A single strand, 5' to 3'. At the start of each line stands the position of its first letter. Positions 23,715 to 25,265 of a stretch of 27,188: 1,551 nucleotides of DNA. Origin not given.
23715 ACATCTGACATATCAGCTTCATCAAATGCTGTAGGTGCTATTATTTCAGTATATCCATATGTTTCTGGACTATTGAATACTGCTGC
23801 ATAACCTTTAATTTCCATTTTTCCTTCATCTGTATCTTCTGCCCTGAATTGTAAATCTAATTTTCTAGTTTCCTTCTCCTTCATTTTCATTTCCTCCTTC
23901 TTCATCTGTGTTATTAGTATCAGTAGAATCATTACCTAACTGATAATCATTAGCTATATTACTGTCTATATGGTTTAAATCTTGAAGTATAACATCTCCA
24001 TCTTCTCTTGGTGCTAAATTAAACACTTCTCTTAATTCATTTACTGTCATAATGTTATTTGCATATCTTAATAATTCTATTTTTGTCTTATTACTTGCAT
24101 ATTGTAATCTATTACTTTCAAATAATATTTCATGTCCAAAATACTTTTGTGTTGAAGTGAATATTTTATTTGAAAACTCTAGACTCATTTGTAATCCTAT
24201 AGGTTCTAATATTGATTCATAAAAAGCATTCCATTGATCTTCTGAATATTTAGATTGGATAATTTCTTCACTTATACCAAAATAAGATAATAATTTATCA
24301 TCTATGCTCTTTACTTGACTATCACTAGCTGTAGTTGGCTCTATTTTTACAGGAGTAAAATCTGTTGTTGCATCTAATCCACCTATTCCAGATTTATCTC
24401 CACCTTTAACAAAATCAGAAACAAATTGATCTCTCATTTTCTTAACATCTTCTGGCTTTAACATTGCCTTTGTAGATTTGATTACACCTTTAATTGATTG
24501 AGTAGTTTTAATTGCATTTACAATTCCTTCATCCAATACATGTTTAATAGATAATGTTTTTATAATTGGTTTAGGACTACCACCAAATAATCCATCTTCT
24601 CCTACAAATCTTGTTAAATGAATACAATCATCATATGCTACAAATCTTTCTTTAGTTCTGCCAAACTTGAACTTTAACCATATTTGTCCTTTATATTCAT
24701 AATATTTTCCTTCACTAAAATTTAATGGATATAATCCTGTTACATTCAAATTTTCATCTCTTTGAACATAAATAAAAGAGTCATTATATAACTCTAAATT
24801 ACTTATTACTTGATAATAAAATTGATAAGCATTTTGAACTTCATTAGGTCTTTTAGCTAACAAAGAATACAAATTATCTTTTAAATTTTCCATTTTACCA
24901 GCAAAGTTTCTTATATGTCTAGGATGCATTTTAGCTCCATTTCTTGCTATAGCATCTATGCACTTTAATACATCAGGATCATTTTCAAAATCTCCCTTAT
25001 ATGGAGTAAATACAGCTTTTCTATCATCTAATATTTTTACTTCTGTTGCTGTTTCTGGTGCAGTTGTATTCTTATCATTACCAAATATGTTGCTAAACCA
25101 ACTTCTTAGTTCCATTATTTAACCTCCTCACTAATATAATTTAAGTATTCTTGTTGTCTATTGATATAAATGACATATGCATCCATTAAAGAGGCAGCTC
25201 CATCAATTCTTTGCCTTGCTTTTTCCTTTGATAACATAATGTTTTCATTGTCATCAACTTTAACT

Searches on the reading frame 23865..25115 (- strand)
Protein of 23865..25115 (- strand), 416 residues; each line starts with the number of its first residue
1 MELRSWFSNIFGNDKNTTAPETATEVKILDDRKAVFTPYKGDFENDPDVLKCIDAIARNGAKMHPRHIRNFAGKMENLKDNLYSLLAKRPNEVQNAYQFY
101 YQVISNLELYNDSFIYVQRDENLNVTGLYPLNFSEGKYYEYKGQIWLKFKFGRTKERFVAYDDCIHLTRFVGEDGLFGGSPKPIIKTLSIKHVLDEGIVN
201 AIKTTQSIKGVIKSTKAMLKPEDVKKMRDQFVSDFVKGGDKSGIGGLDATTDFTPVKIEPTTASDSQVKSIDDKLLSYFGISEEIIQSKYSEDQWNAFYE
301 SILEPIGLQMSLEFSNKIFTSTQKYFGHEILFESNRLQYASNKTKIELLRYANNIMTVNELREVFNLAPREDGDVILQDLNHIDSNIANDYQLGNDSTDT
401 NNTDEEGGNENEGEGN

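Call 35: search_protein_families(library=pfam, proteins=[window:23865-25115:-], max_evalue=0.01)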
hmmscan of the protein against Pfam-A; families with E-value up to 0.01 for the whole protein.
window:23865-25115:- (416 aa): 1 family
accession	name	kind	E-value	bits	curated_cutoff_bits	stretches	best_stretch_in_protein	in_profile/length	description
PF04860.17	Phage_portal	-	2.1e-43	149.2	39.1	1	47-366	1-321/321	Phage portal protein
